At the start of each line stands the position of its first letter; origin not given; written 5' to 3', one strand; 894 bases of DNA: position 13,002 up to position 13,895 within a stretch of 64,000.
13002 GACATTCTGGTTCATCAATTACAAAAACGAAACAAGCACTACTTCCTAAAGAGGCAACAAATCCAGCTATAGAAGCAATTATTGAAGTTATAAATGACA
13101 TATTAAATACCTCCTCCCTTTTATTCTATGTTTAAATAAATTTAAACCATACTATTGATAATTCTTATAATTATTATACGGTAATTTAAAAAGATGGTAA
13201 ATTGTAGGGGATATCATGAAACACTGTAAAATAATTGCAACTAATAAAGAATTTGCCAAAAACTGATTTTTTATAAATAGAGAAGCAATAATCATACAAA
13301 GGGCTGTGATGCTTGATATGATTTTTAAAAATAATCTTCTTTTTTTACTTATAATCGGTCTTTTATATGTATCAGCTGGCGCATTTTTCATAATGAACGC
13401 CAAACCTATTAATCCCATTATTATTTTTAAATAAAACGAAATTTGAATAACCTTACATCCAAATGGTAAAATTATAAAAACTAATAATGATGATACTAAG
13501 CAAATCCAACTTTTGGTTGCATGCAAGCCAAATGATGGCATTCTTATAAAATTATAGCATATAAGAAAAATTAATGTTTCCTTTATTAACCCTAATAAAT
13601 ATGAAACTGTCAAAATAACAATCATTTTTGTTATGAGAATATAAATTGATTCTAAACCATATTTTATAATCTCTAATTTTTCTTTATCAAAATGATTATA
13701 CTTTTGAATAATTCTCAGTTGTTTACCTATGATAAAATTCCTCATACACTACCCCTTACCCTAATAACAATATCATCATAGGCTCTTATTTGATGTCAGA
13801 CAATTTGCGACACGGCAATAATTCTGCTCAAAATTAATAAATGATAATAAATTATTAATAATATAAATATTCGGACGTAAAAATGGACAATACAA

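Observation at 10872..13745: Complete agr-type quorum-sensing locus with an unannotated 39-aa AgrD; agrAC and agrBD are convergent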

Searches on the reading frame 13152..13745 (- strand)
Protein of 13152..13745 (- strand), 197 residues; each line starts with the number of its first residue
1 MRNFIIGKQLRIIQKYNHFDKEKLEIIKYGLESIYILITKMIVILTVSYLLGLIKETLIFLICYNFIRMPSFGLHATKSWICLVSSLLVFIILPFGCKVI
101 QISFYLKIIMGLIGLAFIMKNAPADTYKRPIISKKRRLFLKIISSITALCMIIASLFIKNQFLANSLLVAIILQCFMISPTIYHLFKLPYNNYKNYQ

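Call 3: search_protein_families(library=pfam, proteins=[window:13152-13745:-], max_evalue=1)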
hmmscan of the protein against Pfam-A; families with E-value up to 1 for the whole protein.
window:13152-13745:- (197 aa): 1 family
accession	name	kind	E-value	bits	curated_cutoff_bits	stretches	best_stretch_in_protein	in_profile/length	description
PF04647.20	AgrB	-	1.9e-35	122.4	23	1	12-178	7-185/185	Accessory gene regulator B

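Call 4: search_protein_families(library=ncbifam, proteins=[window:13152-13745:-], max_evalue=1)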
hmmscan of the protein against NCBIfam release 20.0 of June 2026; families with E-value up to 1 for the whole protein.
window:13152-13745:- (197 aa): 1 family
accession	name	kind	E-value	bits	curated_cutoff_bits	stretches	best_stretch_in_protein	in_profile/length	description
NF002210.0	PRK01100.1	equivalog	5.4e-34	117.7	282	1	13-197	19-206/210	accessory gene regulator ArgB-like protein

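Call 9: find_homologous_proteins(query=window:13152-13745:-, max_evalue=0.001)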
Query window:13152-13745:- (197 aa): 1343 proteins with E <= 0.001 among 1556 candidates; the best 120 are listed.
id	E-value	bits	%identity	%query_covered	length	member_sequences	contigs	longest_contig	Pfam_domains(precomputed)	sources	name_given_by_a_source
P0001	4.0e-118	410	100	100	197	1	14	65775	PF04647.21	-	-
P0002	1.0e-117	409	99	100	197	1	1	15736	PF04647.21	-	-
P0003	1.7e-117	408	99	100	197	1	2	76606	PF04647.21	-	-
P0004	2.9e-117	407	99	100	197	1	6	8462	PF04647.21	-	-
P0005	7.3e-107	373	91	100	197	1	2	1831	PF04647.21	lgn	-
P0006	6.3e-104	364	88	100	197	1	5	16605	PF04647.21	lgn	-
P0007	3.2e-97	342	84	99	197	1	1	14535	PF04647.21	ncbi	-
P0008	1.7e-96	340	83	99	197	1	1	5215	PF04647.21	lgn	-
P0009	2.2e-96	339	84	99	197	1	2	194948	PF04647.21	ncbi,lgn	-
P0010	5.2e-96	338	83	99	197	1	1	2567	PF04647.21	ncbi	-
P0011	7.5e-96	338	82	99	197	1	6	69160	PF04647.21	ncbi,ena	-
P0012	8.4e-96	337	84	99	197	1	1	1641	PF04647.21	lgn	-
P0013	6.5e-92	325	79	99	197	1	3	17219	PF04647.21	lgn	-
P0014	3.0e-91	323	78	99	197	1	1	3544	PF04647.21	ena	-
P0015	4.4e-91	322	79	99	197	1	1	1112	PF04647.21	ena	-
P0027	1.3e-90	320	77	99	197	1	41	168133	PF04647.21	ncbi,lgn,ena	-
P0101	2.4e-76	274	67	99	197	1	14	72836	PF04647.21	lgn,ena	-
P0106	1.3e-71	259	62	99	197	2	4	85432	PF04647.21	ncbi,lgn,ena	-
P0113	1.6e-64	235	57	95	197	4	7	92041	PF04647.21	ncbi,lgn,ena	-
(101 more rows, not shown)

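Call 11: find_encoding_contigs(protein=P0009, flank=4000, max_places=2)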
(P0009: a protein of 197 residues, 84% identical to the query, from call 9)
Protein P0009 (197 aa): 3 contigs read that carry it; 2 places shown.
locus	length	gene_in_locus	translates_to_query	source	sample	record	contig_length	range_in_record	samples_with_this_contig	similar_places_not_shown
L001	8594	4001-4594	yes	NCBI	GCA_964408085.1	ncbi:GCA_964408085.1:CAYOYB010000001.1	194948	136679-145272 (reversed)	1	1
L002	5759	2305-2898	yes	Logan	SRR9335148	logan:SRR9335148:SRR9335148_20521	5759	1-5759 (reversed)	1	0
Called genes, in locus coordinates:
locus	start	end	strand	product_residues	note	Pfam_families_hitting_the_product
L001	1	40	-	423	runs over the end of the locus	PF14657:Arm-DNA-bind_4, PF14659:Phage_int_SAM_3, PF00589:Phage_integrase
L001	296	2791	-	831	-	PF07517:SecA_DEAD, PF00270:DEAD (weak), PF01043:SecA_PP_bind, PF21090:P-loop_SecA, PF07516:SecA_SW, PF02810:SEC-C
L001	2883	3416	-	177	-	PF02482:Ribosomal_S30AE, PF16321:Ribosom_S30AE_C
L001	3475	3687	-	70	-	PF00313:CSD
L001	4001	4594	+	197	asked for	PF04647:AgrB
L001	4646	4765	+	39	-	-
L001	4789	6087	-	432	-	PF14501:HATPase_c_5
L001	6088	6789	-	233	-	PF00072:Response_reg, PF04397:LytTR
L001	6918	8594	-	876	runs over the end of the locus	PF00690:Cation_ATPase_N, PF00122:E1-E2_ATPase, PF00702:Hydrolase, PF13246:Cation_ATPase, PF00689:Cation_ATPase_C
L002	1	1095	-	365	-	?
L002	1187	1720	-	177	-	PF02482:Ribosomal_S30AE, PF16321:Ribosom_S30AE_C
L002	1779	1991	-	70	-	PF00313:CSD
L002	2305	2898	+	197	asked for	PF04647:AgrB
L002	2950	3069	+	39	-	-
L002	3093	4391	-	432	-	PF14501:HATPase_c_5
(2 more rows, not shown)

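Call 12: find_encoding_contigs(protein=P0027, flank=4000, max_places=2)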
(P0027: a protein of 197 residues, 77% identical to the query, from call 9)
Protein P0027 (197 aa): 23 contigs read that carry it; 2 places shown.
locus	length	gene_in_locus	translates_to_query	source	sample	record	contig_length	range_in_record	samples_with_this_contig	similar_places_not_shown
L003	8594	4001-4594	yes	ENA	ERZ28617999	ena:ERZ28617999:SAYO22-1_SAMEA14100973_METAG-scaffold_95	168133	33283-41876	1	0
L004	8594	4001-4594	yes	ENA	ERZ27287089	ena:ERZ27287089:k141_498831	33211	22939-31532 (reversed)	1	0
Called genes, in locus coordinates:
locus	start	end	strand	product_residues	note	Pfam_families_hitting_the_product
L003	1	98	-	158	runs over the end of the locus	PF00583:Acetyltransf_1 (weak)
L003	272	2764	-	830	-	PF07517:SecA_DEAD, PF00270:DEAD (weak), PF01043:SecA_PP_bind, PF00271:Helicase_C (faint), PF21090:P-loop_SecA, PF07516:SecA_SW, PF02810:SEC-C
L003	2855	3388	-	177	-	PF02482:Ribosomal_S30AE, PF16321:Ribosom_S30AE_C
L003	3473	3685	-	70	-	PF00313:CSD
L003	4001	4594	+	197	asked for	PF04647:AgrB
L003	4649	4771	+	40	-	-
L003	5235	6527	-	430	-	PF02518:HATPase_c (weak), PF14501:HATPase_c_5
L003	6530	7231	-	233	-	PF00072:Response_reg, PF04397:LytTR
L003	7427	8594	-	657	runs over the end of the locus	PF00512:HisKA, PF02518:HATPase_c, PF00072:Response_reg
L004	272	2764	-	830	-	PF07517:SecA_DEAD, PF00270:DEAD (weak), PF01043:SecA_PP_bind, PF00271:Helicase_C (faint), PF21090:P-loop_SecA, PF07516:SecA_SW, PF02810:SEC-C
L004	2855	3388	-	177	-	PF02482:Ribosomal_S30AE, PF16321:Ribosom_S30AE_C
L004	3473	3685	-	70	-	PF00313:CSD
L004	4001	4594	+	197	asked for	PF04647:AgrB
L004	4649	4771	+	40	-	-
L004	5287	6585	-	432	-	PF02518:HATPase_c (weak), PF14501:HATPase_c_5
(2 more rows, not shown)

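Call 13: find_encoding_contigs(protein=P0101, flank=4000, max_places=2)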
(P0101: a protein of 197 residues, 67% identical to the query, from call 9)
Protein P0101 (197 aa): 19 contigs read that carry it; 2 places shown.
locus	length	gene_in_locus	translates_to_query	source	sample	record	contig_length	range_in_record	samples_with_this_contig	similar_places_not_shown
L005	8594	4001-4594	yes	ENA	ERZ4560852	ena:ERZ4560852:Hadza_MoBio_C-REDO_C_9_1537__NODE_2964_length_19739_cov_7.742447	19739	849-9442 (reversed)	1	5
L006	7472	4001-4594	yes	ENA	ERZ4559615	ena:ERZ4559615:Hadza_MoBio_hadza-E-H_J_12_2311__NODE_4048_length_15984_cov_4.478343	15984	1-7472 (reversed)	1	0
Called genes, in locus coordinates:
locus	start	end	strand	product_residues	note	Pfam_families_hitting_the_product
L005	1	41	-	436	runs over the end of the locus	PF14657:Arm-DNA-bind_4 (faint), PF14659:Phage_int_SAM_3, PF00589:Phage_integrase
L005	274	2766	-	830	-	PF07517:SecA_DEAD, PF00270:DEAD (weak), PF01043:SecA_PP_bind, PF21090:P-loop_SecA, PF07516:SecA_SW, PF02810:SEC-C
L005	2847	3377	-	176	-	PF02482:Ribosomal_S30AE, PF16321:Ribosom_S30AE_C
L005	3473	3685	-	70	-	PF00313:CSD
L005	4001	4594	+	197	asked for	PF04647:AgrB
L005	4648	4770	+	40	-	-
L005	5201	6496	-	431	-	PF02518:HATPase_c (weak), PF14501:HATPase_c_5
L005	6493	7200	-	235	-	PF00072:Response_reg, PF04397:LytTR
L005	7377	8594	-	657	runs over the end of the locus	PF00512:HisKA, PF02518:HATPase_c, PF00072:Response_reg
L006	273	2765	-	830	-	PF07517:SecA_DEAD, PF00270:DEAD (weak), PF01043:SecA_PP_bind, PF21090:P-loop_SecA, PF07516:SecA_SW, PF02810:SEC-C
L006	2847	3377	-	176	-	PF02482:Ribosomal_S30AE, PF16321:Ribosom_S30AE_C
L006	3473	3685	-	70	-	PF00313:CSD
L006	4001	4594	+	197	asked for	PF04647:AgrB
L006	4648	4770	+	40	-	-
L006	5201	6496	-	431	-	PF02518:HATPase_c (weak), PF14501:HATPase_c_5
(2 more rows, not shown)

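Call 14: find_encoding_contigs(protein=P0106, flank=4000, max_places=2)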
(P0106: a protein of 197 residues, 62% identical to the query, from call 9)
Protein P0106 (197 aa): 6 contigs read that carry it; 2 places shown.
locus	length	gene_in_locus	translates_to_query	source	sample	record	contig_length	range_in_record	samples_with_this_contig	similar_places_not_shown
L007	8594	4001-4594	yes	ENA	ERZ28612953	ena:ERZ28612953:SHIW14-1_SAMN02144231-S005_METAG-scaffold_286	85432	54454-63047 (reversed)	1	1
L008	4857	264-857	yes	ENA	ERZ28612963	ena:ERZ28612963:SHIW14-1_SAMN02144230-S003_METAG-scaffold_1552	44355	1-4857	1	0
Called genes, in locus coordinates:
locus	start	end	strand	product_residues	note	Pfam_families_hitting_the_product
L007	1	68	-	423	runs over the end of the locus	PF14659:Phage_int_SAM_3, PF00589:Phage_integrase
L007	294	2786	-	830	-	PF07517:SecA_DEAD, PF00270:DEAD (weak), PF01043:SecA_PP_bind, PF21090:P-loop_SecA, PF07516:SecA_SW, PF02810:SEC-C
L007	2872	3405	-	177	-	PF02482:Ribosomal_S30AE, PF16321:Ribosom_S30AE_C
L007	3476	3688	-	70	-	PF00313:CSD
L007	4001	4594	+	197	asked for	PF04647:AgrB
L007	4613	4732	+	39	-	-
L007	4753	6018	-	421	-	PF02518:HATPase_c, PF14501:HATPase_c_5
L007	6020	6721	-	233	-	PF00072:Response_reg (weak), PF04397:LytTR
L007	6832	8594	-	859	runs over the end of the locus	PF00690:Cation_ATPase_N, PF00122:E1-E2_ATPase, PF00702:Hydrolase, PF13246:Cation_ATPase, PF00689:Cation_ATPase_C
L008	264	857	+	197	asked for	PF04647:AgrB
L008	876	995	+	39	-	-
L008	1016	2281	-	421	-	PF02518:HATPase_c, PF14501:HATPase_c_5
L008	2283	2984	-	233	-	PF00072:Response_reg (weak), PF04397:LytTR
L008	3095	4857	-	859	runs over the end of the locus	PF00690:Cation_ATPase_N, PF00122:E1-E2_ATPase, PF00702:Hydrolase, PF13246:Cation_ATPase, PF00689:Cation_ATPase_C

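Call 15: find_encoding_contigs(protein=P0113, flank=4000, max_places=2)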
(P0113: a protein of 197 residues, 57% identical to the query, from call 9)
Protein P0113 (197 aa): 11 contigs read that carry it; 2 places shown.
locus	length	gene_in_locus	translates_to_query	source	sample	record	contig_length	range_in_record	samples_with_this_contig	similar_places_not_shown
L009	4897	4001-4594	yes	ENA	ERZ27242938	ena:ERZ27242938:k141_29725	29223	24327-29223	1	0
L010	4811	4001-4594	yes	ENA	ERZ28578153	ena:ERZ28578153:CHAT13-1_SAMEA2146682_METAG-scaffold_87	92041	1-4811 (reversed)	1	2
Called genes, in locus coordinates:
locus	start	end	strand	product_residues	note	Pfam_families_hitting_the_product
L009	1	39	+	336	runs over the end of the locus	-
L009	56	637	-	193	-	PF03729:DUF308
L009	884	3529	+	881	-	PF00690:Cation_ATPase_N, PF00122:E1-E2_ATPase, PF13246:Cation_ATPase, PF00702:Hydrolase, PF08282:Hydrolase_3 (weak), PF00689:Cation_ATPase_C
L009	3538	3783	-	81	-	PF00313:CSD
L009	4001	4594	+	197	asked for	PF04647:AgrB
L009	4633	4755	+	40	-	-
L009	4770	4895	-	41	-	?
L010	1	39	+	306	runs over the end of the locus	-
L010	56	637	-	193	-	PF03729:DUF308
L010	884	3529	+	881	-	PF00690:Cation_ATPase_N, PF00122:E1-E2_ATPase, PF13246:Cation_ATPase, PF00702:Hydrolase, PF08282:Hydrolase_3 (weak), PF00689:Cation_ATPase_C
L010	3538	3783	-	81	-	PF00313:CSD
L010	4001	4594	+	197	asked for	PF04647:AgrB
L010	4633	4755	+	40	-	-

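Call 21: find_related_loci(query=A1, collection=genome_contigs, flank=4000)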
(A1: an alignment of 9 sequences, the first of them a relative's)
Query A1 (197 aa) in genome_contigs; peptide patterns used: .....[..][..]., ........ (x = any residue, [..] = any of these).
173 stretches matched a pattern; 153 encode a relative of the query (tblastn E <= 1e-3); the best 80 are kept; 80 distinct loci.
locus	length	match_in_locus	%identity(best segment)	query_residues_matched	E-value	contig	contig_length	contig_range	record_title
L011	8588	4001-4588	84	1-196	3e-105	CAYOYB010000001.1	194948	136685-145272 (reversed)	MAG TPA_asm: uncultured Muribaculaceae bacterium isolate SRP199465_co1_408 genome assembly, contig: NODE_49_length_19494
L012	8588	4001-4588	82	1-196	3e-98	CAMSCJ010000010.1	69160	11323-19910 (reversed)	MAG TPA_asm: uncultured Tenericutes bacterium isolate ERR9465718_bin.35_metawrap_v1.3_MAG genome assembly, contig: NODE.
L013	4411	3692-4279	78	1-196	1e-86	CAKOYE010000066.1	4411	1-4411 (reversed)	MAG: uncultured Bacilli bacterium isolate REFINED_METABAT215_TOP10_CONTIGS_1500_ASSEMBLY_K77_MERGED__Hadza_PheChl_Fiber-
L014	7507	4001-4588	77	1-196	2e-86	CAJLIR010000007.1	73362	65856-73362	MAG TPA_asm: uncultured Bacillales bacterium isolate ERR1600721-bin.53 genome assembly, contig: NODE_345_length_73362_co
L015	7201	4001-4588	69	1-196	4e-83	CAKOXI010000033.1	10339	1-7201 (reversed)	MAG: uncultured Bacilli bacterium isolate REFINED_METABAT215_TOP10_CONTIGS_1500_ASSEMBLY_K77_MERGED__Hadza_MoBio_hadza-E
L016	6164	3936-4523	70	1-196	2e-80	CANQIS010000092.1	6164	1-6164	MAG: uncultured Bacilli bacterium isolate Lapin-027__bin63 genome assembly, contig: Lapin-027__NODE_14021_length_6164_co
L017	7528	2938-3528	52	1-196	3e-69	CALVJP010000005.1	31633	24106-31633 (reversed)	MAG: uncultured Bacilli bacterium isolate E13__bin113 genome assembly, contig: E13__k127_1169829, whole genome shotgun s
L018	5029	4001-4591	57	1-197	6e-69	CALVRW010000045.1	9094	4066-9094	MAG: uncultured Bacilli bacterium isolate E17__bin332 genome assembly, contig: E17__k127_1779245, whole genome shotgun s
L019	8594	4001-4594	55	1-197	3e-68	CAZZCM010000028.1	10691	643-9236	MAG TPA_asm: uncultured Muribaculaceae bacterium isolate SRP222994_co1_288 genome assembly, contig: NODE_13092_length_10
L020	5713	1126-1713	57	2-197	2e-67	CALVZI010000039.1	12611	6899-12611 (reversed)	MAG: uncultured Bacilli bacterium isolate E10__bin67 genome assembly, contig: E10__k127_1940109, whole genome shotgun se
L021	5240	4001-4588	56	1-196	3e-67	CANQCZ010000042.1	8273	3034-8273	MAG: uncultured Bacilli bacterium isolate Lapin-005__bin97 genome assembly, contig: Lapin-005__NODE_12153_length_8273_co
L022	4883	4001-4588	55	1-196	6e-67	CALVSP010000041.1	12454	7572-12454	MAG: uncultured Bacilli bacterium isolate BRZ_AF__bin76 genome assembly, contig: BRZ_AF__NODE_7906_length_12454_cov_9.61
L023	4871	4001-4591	55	1-197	4e-66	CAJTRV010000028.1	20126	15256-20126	MAG TPA_asm: uncultured Bacilli bacterium isolate MGBC107952 genome assembly, contig: MGBC107952.28, whole genome shotgu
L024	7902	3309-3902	55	1-197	9e-66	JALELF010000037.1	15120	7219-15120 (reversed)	MAG: Bacillota bacterium isolate SUG106 k141_9826858, whole genome shotgun sequence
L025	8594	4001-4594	53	1-197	1e-65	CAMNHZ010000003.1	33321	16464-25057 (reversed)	MAG: uncultured Firmicutes bacterium isolate SRR873597_bin.143_metaWRAP_v1.3_MAG genome assembly, contig: NODE.2560_leng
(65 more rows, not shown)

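Call 41: find_encoding_contigs(protein=P0006, flank=3500, max_places=3)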
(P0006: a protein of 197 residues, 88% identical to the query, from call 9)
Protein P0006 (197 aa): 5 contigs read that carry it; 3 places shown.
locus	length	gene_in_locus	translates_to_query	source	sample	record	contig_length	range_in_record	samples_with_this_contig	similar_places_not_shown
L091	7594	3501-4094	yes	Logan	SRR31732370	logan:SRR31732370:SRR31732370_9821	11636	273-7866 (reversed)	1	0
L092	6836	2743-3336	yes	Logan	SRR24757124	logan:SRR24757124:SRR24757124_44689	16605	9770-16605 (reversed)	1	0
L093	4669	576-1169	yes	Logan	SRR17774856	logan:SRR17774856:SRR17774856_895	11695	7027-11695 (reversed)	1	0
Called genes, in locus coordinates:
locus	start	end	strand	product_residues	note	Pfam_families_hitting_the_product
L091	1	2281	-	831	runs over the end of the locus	PF07517:SecA_DEAD, PF00270:DEAD (weak), PF01043:SecA_PP_bind, PF21090:P-loop_SecA, PF07516:SecA_SW, PF02810:SEC-C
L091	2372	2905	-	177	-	PF02482:Ribosomal_S30AE, PF16321:Ribosom_S30AE_C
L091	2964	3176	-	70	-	PF00313:CSD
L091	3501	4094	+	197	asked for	PF04647:AgrB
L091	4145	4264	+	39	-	-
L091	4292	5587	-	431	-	PF14501:HATPase_c_5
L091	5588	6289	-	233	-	PF00072:Response_reg, PF04397:LytTR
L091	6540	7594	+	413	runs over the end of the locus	PF13808:DDE_Tnp_1_assoc, PF01609:DDE_Tnp_1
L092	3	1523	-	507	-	?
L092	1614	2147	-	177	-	PF02482:Ribosomal_S30AE, PF16321:Ribosom_S30AE_C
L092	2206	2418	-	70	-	PF00313:CSD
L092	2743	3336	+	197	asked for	PF04647:AgrB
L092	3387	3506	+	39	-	-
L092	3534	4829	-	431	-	PF14501:HATPase_c_5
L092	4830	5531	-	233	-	PF00072:Response_reg, PF04397:LytTR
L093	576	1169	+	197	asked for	PF04647:AgrB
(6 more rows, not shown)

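Call 42: find_encoding_contigs(protein=P0003, flank=3500, max_places=3)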
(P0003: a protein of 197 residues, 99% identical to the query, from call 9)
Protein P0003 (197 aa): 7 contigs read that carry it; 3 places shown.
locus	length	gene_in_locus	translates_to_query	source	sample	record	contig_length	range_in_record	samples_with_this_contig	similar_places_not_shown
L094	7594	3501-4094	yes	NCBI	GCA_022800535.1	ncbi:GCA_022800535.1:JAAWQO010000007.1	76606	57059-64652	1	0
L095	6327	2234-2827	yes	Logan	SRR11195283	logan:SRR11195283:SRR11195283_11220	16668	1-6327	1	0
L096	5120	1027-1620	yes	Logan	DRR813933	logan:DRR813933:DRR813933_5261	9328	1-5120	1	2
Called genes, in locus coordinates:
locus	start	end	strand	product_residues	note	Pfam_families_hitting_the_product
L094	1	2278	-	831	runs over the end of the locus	PF07517:SecA_DEAD, PF00270:DEAD (weak), PF01043:SecA_PP_bind, PF21090:P-loop_SecA, PF07516:SecA_SW, PF02810:SEC-C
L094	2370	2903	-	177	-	PF02482:Ribosomal_S30AE, PF16321:Ribosom_S30AE_C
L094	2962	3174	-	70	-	PF00313:CSD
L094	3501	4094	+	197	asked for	PF04647:AgrB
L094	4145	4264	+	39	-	-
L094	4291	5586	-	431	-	PF14501:HATPase_c_5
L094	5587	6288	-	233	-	PF00072:Response_reg, PF04397:LytTR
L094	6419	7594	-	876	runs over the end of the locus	PF00690:Cation_ATPase_N, PF00122:E1-E2_ATPase, PF00702:Hydrolase, PF13246:Cation_ATPase, PF08282:Hydrolase_3 (weak), PF00689:Cation_ATPase_C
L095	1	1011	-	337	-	?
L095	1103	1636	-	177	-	PF02482:Ribosomal_S30AE, PF16321:Ribosom_S30AE_C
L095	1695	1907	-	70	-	PF00313:CSD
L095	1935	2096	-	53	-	-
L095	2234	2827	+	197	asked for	PF04647:AgrB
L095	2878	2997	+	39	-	-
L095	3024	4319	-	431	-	PF14501:HATPase_c_5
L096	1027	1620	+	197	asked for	PF04647:AgrB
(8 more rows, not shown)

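Call 48: search_solved_structures(query=window:13152-13745:-, max_evalue=1, show_alignments=1)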
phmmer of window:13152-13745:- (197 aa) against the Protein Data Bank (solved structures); distinct sequences matched with E-value up to 1: 0.
